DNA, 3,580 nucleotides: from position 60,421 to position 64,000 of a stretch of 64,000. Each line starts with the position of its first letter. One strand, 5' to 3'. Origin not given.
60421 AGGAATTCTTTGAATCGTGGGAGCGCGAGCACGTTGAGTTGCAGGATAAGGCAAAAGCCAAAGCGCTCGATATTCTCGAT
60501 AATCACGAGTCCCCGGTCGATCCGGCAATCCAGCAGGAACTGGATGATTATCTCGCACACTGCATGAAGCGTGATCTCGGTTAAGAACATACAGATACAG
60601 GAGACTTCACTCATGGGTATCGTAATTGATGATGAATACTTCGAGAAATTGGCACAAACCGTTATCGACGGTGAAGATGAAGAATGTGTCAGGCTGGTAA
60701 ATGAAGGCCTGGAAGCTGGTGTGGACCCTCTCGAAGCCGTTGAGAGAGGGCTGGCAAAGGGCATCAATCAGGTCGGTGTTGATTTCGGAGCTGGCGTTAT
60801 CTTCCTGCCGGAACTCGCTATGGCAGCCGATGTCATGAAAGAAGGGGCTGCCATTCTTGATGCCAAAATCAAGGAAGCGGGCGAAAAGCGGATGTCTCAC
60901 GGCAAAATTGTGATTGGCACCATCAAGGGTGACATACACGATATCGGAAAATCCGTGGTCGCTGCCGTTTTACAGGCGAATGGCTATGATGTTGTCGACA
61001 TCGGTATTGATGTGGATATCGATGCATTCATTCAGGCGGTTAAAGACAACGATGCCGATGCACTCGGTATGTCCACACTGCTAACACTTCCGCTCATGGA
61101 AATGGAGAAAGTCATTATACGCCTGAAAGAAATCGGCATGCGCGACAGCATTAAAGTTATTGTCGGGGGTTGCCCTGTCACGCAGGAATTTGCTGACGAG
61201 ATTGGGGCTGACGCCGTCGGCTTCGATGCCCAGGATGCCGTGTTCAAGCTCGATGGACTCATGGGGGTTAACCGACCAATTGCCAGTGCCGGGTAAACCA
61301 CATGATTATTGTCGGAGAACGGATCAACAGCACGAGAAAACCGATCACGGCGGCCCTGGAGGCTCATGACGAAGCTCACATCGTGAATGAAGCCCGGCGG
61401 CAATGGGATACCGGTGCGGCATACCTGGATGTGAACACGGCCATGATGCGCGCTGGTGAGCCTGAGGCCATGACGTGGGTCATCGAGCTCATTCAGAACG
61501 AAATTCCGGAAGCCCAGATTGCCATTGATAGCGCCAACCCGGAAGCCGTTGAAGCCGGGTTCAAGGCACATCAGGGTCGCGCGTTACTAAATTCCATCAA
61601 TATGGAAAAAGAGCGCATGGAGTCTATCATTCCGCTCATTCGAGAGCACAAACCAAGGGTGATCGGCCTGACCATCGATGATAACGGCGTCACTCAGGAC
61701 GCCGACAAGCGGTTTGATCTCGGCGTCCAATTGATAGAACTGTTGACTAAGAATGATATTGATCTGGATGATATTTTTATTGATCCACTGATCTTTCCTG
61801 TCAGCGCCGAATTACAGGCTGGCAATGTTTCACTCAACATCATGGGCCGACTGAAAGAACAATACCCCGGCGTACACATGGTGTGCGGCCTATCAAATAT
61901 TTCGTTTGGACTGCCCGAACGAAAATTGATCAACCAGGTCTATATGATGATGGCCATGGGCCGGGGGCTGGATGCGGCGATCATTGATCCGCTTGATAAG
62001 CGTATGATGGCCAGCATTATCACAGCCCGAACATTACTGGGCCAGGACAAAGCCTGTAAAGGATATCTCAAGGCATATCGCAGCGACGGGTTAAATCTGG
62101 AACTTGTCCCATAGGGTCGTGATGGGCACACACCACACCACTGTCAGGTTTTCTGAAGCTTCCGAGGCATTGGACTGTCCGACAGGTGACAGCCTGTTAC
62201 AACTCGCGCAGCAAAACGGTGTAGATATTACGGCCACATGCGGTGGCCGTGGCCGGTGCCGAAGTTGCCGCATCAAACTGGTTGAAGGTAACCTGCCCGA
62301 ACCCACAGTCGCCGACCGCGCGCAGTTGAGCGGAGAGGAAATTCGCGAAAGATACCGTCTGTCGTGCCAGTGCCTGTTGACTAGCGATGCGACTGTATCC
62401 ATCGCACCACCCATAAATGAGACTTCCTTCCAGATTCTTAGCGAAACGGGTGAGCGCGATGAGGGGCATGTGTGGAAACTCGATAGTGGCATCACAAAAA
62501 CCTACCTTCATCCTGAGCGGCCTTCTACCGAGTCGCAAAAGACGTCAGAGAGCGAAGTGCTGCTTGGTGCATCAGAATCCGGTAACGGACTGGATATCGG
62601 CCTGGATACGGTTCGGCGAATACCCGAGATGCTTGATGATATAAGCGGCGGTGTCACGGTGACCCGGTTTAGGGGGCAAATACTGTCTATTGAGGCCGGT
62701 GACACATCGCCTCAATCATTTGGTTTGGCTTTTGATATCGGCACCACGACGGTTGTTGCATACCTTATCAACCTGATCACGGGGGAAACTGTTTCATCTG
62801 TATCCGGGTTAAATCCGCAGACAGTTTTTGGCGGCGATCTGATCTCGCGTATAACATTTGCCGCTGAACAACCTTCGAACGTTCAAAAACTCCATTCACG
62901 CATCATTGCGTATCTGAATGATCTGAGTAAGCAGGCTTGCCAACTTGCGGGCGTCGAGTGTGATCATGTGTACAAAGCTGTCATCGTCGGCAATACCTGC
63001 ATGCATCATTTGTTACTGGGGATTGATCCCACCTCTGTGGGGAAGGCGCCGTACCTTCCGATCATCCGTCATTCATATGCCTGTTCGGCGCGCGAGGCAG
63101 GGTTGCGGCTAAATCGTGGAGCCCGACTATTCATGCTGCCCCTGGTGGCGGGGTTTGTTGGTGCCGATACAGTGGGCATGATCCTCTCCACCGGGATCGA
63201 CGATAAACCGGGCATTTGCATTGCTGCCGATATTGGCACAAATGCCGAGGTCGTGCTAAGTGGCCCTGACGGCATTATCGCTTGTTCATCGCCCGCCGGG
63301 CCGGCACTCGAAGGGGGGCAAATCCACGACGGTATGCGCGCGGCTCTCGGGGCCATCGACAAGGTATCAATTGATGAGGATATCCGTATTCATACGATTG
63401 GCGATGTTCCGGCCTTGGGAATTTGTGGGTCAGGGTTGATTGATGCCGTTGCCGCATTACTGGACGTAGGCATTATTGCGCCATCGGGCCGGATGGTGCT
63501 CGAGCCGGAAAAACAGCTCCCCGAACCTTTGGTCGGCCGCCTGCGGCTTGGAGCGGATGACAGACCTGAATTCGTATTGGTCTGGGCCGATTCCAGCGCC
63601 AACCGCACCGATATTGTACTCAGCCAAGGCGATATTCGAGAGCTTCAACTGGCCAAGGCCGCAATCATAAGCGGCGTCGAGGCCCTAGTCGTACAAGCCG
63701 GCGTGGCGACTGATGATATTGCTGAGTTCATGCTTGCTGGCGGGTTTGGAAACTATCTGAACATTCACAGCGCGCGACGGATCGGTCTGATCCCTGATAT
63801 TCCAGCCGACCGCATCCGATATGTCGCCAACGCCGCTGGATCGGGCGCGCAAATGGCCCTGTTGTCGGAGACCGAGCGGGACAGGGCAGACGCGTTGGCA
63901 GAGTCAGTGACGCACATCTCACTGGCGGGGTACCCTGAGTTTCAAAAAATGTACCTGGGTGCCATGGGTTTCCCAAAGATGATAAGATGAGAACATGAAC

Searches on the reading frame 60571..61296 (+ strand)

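Call 11: search_protein_families(library=pfam, proteins=[window:60571-61296:+])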
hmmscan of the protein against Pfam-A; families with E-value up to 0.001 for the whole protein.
window:60571-61296:+ (241 aa): 2 families
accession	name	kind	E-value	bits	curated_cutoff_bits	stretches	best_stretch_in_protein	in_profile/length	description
PF02310.24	B12-binding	-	1.3e-23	83.5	32.1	1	111-220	1-112/121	B12 binding domain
PF02607.22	B12-binding_2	-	2.2e-19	69.9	23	1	24-96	2-73/74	B12 binding domain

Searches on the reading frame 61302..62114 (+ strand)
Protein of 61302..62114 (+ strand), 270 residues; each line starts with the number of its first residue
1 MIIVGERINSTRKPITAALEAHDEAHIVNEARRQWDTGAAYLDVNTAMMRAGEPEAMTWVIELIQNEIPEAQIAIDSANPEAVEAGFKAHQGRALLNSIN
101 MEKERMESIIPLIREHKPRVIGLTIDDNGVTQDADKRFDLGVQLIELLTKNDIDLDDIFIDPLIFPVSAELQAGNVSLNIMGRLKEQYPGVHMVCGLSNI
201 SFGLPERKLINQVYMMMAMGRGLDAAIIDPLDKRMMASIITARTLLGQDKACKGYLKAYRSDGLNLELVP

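Call 11: search_protein_families(library=pfam, proteins=[window:61302-62114:+])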
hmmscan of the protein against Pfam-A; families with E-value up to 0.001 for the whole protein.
window:61302-62114:+ (270 aa): 1 family
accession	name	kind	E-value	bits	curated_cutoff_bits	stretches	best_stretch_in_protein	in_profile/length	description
PF00809.28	Pterin_bind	-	1e-24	87.9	25.5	1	5-228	1-243/244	Pterin binding enzyme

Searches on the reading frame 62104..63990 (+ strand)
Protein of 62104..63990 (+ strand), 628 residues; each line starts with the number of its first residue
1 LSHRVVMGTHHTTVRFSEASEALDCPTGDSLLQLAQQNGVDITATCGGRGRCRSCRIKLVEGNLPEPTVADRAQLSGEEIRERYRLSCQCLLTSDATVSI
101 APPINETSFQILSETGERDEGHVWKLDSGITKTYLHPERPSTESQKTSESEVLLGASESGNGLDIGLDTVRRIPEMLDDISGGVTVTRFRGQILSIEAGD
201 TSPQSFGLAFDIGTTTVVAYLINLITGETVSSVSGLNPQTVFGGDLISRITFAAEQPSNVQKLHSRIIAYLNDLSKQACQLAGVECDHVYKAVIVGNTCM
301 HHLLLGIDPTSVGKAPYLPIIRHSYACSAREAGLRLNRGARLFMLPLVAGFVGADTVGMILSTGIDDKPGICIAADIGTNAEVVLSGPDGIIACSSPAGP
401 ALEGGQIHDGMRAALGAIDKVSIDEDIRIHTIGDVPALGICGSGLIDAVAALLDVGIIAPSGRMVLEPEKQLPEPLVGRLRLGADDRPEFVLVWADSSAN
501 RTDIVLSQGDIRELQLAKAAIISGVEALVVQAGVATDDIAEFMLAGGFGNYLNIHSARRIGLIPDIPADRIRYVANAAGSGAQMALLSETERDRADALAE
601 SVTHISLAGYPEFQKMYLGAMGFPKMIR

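Call 11: search_protein_families(library=pfam, proteins=[window:62104-63990:+])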
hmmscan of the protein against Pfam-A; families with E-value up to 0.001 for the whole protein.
window:62104-63990:+ (628 aa): 4 families
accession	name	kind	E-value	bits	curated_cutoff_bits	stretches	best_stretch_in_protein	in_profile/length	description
PF14574.11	RACo_C_ter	-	2.6e-79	266.4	27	1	371-625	2-251/261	C-terminal domain of RACo the ASKHA domain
PF17651.6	Raco_middle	-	1.1e-56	191.4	26.8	1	206-367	1-162/163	RACo middle region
PF00111.32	Fer2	-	7.1e-13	48.7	21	1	22-92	9-76/77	2Fe-2S iron-sulfur cluster binding domain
PF17650.6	RACo_linker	-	4.4e-05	23.6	26.2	1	123-202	5-85/86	RACo linker region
